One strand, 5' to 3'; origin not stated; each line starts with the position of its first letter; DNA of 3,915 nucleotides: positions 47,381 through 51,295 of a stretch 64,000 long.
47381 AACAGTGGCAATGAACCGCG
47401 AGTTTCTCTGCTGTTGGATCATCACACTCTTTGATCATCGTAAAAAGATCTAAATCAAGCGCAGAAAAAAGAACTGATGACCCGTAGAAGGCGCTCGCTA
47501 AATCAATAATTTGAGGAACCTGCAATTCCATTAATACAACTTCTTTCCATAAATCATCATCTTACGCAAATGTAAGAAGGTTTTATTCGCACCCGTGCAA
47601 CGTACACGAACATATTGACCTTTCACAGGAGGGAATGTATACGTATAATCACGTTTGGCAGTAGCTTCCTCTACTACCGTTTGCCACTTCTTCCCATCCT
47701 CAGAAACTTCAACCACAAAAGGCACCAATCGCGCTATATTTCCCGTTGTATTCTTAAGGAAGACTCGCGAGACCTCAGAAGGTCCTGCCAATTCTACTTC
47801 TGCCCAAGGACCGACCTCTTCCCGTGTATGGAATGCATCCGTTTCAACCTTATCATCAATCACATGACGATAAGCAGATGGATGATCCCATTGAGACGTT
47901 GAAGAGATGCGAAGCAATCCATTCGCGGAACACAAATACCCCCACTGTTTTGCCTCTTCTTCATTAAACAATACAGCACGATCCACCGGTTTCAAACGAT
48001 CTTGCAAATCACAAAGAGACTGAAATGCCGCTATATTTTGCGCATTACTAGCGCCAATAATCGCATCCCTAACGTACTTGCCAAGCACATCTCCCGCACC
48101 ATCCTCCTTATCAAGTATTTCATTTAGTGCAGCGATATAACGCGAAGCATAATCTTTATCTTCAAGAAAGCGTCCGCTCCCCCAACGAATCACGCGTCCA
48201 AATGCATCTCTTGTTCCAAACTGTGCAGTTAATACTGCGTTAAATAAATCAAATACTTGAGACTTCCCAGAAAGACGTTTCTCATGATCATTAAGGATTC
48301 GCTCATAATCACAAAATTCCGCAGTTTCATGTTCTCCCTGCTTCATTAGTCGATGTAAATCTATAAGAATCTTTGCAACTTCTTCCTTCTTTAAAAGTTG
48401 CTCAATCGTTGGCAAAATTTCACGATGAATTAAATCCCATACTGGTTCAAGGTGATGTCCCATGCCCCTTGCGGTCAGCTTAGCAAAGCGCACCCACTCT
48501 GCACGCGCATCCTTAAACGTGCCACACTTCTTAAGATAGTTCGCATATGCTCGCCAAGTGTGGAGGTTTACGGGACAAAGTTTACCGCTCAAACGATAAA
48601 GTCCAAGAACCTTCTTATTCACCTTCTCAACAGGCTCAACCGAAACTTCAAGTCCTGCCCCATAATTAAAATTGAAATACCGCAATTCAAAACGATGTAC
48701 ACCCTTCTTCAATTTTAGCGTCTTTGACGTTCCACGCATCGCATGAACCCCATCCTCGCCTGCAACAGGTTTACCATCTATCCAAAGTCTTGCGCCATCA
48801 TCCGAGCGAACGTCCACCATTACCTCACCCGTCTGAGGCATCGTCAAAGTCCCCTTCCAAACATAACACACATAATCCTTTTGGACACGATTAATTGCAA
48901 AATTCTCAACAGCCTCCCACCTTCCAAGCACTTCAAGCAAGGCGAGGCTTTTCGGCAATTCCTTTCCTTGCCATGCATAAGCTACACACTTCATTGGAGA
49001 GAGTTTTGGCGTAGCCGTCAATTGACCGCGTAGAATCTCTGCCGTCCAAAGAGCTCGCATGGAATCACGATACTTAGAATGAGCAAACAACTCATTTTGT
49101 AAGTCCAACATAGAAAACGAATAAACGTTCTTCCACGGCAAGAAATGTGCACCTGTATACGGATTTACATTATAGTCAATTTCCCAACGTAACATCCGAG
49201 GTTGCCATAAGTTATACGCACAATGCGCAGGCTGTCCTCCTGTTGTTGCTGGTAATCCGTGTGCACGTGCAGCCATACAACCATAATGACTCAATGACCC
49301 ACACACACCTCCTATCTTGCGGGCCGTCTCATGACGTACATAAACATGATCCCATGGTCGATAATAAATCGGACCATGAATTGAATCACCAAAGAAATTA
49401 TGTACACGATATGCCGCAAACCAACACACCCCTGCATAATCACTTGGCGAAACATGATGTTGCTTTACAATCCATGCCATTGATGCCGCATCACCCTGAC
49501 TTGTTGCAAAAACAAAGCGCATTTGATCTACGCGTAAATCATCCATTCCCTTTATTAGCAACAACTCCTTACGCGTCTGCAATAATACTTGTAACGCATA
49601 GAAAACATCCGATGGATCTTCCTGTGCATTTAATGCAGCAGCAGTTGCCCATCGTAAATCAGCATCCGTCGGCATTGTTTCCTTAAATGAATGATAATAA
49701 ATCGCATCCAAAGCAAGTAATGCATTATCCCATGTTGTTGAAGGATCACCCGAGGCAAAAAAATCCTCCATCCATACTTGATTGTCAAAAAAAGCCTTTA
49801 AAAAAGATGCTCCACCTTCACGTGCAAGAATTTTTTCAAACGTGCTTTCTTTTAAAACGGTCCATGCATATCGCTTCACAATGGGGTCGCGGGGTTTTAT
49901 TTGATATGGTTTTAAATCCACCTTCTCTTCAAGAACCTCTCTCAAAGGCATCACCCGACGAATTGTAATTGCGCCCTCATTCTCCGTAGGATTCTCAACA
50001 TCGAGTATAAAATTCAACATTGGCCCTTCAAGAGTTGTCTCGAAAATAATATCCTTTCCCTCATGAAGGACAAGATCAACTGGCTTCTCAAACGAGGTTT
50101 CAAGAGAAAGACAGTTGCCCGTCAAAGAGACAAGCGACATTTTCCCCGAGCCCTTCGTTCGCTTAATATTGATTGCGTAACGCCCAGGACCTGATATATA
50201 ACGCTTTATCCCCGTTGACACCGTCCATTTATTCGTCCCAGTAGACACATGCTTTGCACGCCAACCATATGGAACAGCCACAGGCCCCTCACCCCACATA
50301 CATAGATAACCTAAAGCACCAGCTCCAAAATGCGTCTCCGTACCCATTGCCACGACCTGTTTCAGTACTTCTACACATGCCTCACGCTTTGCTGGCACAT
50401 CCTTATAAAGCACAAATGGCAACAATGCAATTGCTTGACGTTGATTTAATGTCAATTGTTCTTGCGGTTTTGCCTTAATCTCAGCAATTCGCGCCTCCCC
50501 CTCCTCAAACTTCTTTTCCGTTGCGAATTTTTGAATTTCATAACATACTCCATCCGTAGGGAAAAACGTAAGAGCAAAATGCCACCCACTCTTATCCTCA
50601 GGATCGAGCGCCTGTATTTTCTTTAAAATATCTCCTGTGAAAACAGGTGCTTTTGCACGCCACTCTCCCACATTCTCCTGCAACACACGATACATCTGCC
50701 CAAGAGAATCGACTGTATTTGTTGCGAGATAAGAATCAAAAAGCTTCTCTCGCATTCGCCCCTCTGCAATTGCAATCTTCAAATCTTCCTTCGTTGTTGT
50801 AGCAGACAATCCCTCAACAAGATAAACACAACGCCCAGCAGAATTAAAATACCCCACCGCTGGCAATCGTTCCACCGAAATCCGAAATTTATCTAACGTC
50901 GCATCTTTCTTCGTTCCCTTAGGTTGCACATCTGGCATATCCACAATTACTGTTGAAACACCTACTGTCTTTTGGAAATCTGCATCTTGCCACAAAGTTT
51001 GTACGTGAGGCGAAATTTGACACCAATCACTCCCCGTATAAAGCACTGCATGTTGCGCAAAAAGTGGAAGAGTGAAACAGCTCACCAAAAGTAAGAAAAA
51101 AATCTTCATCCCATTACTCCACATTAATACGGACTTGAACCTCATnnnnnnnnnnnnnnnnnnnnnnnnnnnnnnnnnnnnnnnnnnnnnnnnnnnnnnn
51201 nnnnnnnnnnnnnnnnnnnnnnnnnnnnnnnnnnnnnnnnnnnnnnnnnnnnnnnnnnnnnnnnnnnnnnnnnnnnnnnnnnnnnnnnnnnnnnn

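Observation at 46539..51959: Operon of TonB + 1,190-aa secreted transglutaminase-like/PA14/discoidin protein + O-methyltransferase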

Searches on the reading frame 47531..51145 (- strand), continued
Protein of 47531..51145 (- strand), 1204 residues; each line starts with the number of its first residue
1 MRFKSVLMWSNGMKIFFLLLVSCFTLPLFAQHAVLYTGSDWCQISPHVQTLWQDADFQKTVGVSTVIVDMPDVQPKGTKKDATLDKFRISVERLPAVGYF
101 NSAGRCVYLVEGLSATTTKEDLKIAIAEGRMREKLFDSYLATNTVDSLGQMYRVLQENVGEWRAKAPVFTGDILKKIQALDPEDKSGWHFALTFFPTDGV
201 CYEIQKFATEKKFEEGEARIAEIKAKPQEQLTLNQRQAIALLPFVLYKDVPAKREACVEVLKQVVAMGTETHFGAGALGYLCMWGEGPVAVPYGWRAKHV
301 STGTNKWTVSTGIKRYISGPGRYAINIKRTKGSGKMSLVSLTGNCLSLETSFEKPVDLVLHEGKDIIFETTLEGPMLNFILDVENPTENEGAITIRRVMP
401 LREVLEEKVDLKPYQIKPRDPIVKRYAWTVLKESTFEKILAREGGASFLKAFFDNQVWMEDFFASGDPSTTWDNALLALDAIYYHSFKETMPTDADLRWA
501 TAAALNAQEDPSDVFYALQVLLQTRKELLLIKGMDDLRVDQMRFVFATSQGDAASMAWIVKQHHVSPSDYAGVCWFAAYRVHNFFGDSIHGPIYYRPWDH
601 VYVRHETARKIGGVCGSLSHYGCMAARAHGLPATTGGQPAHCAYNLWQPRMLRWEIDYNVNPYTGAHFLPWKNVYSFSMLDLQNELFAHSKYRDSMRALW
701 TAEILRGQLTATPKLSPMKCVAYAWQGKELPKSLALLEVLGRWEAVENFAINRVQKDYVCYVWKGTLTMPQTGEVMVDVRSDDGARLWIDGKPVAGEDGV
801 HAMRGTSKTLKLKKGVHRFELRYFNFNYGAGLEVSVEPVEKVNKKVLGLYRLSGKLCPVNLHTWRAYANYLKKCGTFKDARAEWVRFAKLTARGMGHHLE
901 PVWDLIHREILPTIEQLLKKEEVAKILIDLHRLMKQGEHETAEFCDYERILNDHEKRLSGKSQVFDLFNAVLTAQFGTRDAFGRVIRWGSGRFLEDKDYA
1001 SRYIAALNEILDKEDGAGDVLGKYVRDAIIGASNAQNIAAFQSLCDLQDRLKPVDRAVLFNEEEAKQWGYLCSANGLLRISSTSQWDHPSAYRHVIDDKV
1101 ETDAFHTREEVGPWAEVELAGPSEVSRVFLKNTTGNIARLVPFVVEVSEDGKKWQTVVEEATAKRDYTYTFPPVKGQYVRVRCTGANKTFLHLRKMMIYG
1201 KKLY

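Call 90: find_encoding_contigs(protein=P0006, flank=6000, max_places=1)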
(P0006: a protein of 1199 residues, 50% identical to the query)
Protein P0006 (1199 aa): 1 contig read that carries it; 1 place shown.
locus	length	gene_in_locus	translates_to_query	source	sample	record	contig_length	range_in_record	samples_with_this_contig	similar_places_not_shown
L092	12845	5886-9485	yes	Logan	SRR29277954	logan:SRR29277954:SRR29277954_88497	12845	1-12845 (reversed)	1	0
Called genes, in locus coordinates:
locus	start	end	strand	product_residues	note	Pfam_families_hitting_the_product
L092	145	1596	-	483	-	-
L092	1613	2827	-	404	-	PF07228:SpoIIE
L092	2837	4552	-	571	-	PF00037:Fer4 (faint), PF12838:Fer4_7 (weak), PF13187:Fer4_9 (weak), PF13237:Fer4_10, PF02906:Fe_hyd_lg_C, PF04060:FeS (weak)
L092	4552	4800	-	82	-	PF01257:2Fe-2S_thioredx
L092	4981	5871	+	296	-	-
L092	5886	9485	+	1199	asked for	PF00754:F5_F8_type_C, PF22633:F5_F8_type_C_2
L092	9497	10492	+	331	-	PF08100:Dimerisation, PF00891:Methyltransf_2, PF13489:Methyltransf_23, PF05175:MTS (weak), PF13649:Methyltransf_25 (weak)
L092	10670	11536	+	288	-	-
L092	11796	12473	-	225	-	-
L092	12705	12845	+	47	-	?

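Call 91: find_encoding_contigs(protein=P0004, flank=6000, max_places=1)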
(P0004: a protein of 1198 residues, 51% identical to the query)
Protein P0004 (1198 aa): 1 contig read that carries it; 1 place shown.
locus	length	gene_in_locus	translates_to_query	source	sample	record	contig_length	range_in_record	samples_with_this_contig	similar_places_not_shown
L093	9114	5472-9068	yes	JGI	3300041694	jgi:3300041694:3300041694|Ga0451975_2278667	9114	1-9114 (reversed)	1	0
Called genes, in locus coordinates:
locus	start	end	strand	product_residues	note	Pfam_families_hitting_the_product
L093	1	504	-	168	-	?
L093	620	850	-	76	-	-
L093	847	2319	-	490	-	PF21211:FkbH_N, PF00702:Hydrolase (faint)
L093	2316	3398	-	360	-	PF13439:Glyco_transf_4, PF13579:Glyco_trans_4_4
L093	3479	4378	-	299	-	PF00288:GHMP_kinases_N, PF08544:GHMP_kinases_C (weak)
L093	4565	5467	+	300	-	-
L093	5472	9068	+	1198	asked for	PF07691:PA14 (weak), PF00754:F5_F8_type_C, PF22633:F5_F8_type_C_2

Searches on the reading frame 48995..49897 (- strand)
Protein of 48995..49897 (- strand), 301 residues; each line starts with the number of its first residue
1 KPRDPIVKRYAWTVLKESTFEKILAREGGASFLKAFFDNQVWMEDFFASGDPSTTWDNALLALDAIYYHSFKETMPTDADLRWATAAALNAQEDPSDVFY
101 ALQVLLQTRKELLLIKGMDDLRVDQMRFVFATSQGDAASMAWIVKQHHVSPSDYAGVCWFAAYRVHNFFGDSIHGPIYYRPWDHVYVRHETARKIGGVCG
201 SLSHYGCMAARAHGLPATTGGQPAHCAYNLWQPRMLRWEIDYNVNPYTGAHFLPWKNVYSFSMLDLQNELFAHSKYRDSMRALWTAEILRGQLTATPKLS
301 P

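Call 34: search_protein_representatives(protein=window:48995-49897:-)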
Query: 301 residues. Proteins with E-value up to 0.001 (for the whole library): 337; up to 1e-10: 220; up to 1e-30: 43. The best 150 are listed.
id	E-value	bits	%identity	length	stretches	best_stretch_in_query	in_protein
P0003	3.7e-142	489.5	71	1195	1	3-301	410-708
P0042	2.0e-89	316.3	51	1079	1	1-288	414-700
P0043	1.9e-88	313.2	48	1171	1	6-296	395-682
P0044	1.1e-83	297.5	51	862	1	8-291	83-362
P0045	1.1e-80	287.6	45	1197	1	7-295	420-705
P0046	2.8e-79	283.0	48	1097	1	7-301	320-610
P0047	2.4e-77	276.6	49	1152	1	15-300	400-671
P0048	3.1e-70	253.3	45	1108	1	4-290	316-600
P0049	9.6e-65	235.3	50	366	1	15-219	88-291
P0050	1.2e-56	208.6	40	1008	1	12-292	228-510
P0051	1.9e-50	188.3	37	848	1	21-295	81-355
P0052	2.7e-47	177.9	39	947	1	22-299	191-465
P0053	4.9e-47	177.1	37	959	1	19-290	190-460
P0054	6.9e-45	170.0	38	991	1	37-289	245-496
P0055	2.3e-43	165.0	36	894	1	30-298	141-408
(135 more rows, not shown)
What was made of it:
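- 49010..49897 (-): Conserved family core (residues 405-700): an all-alpha subdomain followed by a transglutaminase-like alpha/beta subdomain. The core finds 337 cluster representatives at E<=1e-3 among 1.84 billion (call 34).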

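Call 46: search_solved_structures(query=A4, max_evalue=10, show_alignments=3)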
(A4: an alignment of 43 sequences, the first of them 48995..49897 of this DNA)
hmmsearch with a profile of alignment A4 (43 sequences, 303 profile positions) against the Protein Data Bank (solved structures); distinct sequences matched with E-value up to 10: 1.
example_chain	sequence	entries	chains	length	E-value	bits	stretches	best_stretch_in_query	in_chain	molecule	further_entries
4o8w_A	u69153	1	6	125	1.5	11.8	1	16-66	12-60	Spore germination protein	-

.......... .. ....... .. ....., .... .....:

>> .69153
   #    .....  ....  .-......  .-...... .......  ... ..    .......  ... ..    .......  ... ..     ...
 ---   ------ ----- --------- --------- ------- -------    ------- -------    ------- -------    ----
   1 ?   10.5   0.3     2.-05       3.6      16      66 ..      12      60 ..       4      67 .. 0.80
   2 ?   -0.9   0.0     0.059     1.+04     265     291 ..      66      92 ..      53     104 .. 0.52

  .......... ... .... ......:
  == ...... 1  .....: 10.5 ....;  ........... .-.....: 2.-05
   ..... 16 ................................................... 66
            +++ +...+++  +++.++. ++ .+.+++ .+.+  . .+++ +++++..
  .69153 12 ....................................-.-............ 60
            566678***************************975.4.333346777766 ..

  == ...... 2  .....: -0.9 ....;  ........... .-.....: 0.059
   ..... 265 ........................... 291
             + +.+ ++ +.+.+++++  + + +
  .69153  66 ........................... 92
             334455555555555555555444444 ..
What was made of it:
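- Tried and rejected: Profile searches of the core against PDB sequences (call 46).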

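Call 50: predict_structure(alignment_id=A4)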
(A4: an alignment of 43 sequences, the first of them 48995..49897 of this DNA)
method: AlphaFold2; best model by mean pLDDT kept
length: 301 residues; sequences in the alignment: 43
mean_pLDDT: 94.1   pTM: 0.92
mean pLDDT of the five models: 94.1, 93.8, 93.1, 93.1, 92.7
residues with pLDDT >= 90: 263; 70-90: 28; 50-70: 10; < 50: 0
segments of 3 or more residues with pLDDT < 50: none
pLDDT, mean of each block of 10 residues (from residue 1): 94 97 98 98 98 98 98 96 99 97 98 96 98 95 96 95 97 96 96 96 96 97 84 92 76 90 91 97 97 70 51
secondary structure, 60 per line:
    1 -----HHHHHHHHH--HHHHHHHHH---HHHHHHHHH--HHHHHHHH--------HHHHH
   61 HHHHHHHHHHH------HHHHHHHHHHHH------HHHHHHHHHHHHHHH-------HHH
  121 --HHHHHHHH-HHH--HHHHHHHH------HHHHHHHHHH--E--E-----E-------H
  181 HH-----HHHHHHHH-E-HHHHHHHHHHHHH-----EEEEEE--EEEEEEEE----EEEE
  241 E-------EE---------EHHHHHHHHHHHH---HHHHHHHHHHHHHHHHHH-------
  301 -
elements in order: H6-14 H17-25 H29-37 H40-47 H56-71 H78-89 H96-110 H123-130 H137-144 H151-160 H188-195 H199-211 E217-222 E225-232 E237-241 H261-272 H276-293
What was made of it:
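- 49010..49897 (-): Core model with pLDDT 94.1 and pTM 0.92 (call 50).
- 49301..49303 (-): Cys603 codon, the candidate nucleophile at the N-terminus of a helix. The helix spans 199-211 of the core model (call 50).
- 49223..49225 (-): His629 codon, the first residue of the strand after the nucleophile helix. The strand spans 225-232 of the core model (call 50).
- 49175..49177 (-): Asp645 codon, at the canonical third-residue position of the fold. It is the last residue of strand 237-241 in the model (call 50).
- Model with pLDDT 94.1 (call 50).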

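Call 54: fold_search(model_id=the predicted structure, library=pdb)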
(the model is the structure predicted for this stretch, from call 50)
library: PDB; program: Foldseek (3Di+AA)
matches with E <= 10: 103; with E <= 0.001: 0
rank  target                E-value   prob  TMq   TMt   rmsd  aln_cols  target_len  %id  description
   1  3isr_B                7.5e-02  0.97  0.28  0.29   6.5       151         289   18  The Crystal Structure of a Putative Cysteine Protease from Cytophaga hutchinsonii to 1.9A (released 2009-09-08)
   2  8tr9                  1.4e-01  0.35  0.18  0.10  11.8       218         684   16  Cryo-EM structure of transglutaminase 2 bound to GDP (released 2024-07-31)
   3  2f4o_A                1.6e-01  0.80  0.17  0.18  14.7       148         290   14  The Mouse PNGase-HR23 Complex Reveals a Complete Remodulation of the Protein-Protein Interface Compared to its Yeast O (released 2006-03-07)
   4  2f4m_A                1.8e-01  0.75  0.17  0.18  17.1       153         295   14  The Mouse PNGase-HR23 Complex Reveals a Complete Remodulation of the Protein-Protein Interface Compared to its Yeast O (released 2006-03-07)
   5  9a3v_A                2.1e-01  0.30  0.18  0.09  10.7       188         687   16  Predicted model of tissue transglutaminase 2 (TG2) in complex with plasma fibronectin type III modules 14 and 15 (FNII (released 2024-02-02)
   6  6kzb_C                2.2e-01  0.20  0.17  0.10  11.0       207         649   14  Transglutaminase2 complexed with calcium (released 2020-12-09)
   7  6a8p_A                2.7e-01  0.23  0.12  0.06  12.0       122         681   16  Transglutaminase 2 mutant G224V in complex with GTP (released 2018-09-26)
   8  4pyg_A                2.7e-01  0.23  0.12  0.06  12.3       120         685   16  Transglutaminase2 complexed with GTP (released 2015-02-11)
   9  6kzb_B                2.7e-01  0.20  0.12  0.06  11.2       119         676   11  Transglutaminase2 complexed with calcium (released 2020-12-09)
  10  6a8p_B                2.8e-01  0.21  0.17  0.10  11.3       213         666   14  Transglutaminase 2 mutant G224V in complex with GTP (released 2018-09-26)
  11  6kzb_A                3.1e-01  0.28  0.12  0.06  11.6       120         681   14  Transglutaminase2 complexed with calcium (released 2020-12-09)
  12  6a8p_C                3.6e-01  0.18  0.17  0.10  11.5       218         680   15  Transglutaminase 2 mutant G224V in complex with GTP (released 2018-09-26)
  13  3isr_A                4.0e-01  0.85  0.28  0.30   4.9       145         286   16  The Crystal Structure of a Putative Cysteine Protease from Cytophaga hutchinsonii to 1.9A (released 2009-09-08)
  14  3isr_C                4.6e-01  0.87  0.29  0.30   5.8       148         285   16  The Crystal Structure of a Putative Cysteine Protease from Cytophaga hutchinsonii to 1.9A (released 2009-09-08)
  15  3s3j_A                4.6e-01  0.15  0.17  0.10  11.7       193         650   18  Transglutaminase 2 in complex with a novel inhibitor (released 2012-06-06)
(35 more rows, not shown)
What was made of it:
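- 49010..49897 (-): Foldseek top hits are transglutaminase-like proteins (call 54).
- On Transglutaminase-like superfamily (PF01841): However, the top hit 3isr has probability 0.97 (TM 0.28-0.30 over about 150 columns), and nearly all of the top 50 hits are TG2/TG3/FXIIIa, PNGase, NAT, TglA or XPC (call 54).
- Closest known: Eukaryotic peptide:N-glycanase. Same: It combines a transglutaminase-fold Cys-His core with a separate carbohydrate-binding beta-sandwich domain, and it appears among the best structural hits (probability 0.75-0.80; call 54).
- Best Foldseek hits are 3isr putative cysteine protease (probability 0.97), TG2, mouse and yeast PNGase, TG3, FXIIIa, NAT and TglA (call 54). The best Foldseek result is E 0.075 with TM about 0.3 over roughly 150 columns (call 54). 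Catalytically dead members of the fold (XPC, protein 4.2) appear among the structural hits (call 54). The structural hits include TG2, TG3, FXIIIa, TglA and arylamine N-acetyltransferases, which are transferases rather than hydrolases (call 54).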

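Call 59: search_protein_families(library=pfam, alignment_id=A4, max_evalue=10)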
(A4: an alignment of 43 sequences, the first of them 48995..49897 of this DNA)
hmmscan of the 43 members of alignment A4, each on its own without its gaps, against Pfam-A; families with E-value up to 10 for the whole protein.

A. member 1, window:48995-49897:- (301 aa): 2 families
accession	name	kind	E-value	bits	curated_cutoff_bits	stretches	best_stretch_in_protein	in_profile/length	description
PF04024.17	PspC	-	0.1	12.9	25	1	187-205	4-22/58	PspC domain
PF01841.26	Transglut_core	-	0.11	13.2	23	1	192-217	49-72/108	Transglutaminase-like superfamily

B. families by the number of members that match (of 43 scanned): 15 families
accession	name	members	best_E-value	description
PF01841.26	Transglut_core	5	0.0054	Transglutaminase-like superfamily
PF04024.17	PspC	4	0.093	PspC domain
PF12280.13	BSMAP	1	0.02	Brain specific membrane anchored protein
PF16917.10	BPL_LplA_LipB_2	1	0.069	Biotin/lipoate A/B protein ligase family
PF12830.13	Nipped-B_C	1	0.071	Sister chromatid cohesion C-terminus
PF04202.18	Mfp-3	1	0.094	Foot protein 3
PF19653.4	DUF6156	1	0.1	Family of unknown function (DUF6156)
PF14509.12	GH97_C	1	0.11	Glycosyl-hydrolase 97 C-terminal, oligomerisation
PF22209.1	CPV_RdRP_N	1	0.11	CPV, RNA-directed RNA polymerase, N-terminal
PF08648.17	SNRNP27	1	0.19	U4/U6.U5 small nuclear ribonucleoproteins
PF12843.12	QSregVF_b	1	0.21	Putative quorum-sensing-regulated virulence factor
PF09469.16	Cobl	1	0.21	Cordon-bleu ubiquitin-like domain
PF02537.21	CRCB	1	0.24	CrcB-like protein, Camphor Resistance (CrcB)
PF12032.13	CLIP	1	0.65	Regulatory CLIP domain of proteinases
PF24936.1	DUF7753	1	1.7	Domain of unknown function (DUF7753)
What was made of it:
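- Checked: For the window core, Transglut_core scores E 0.11 (call 59).
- Transglut_core is the commonest sub-threshold Pfam hit and aligns on the Cys region (call 59).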
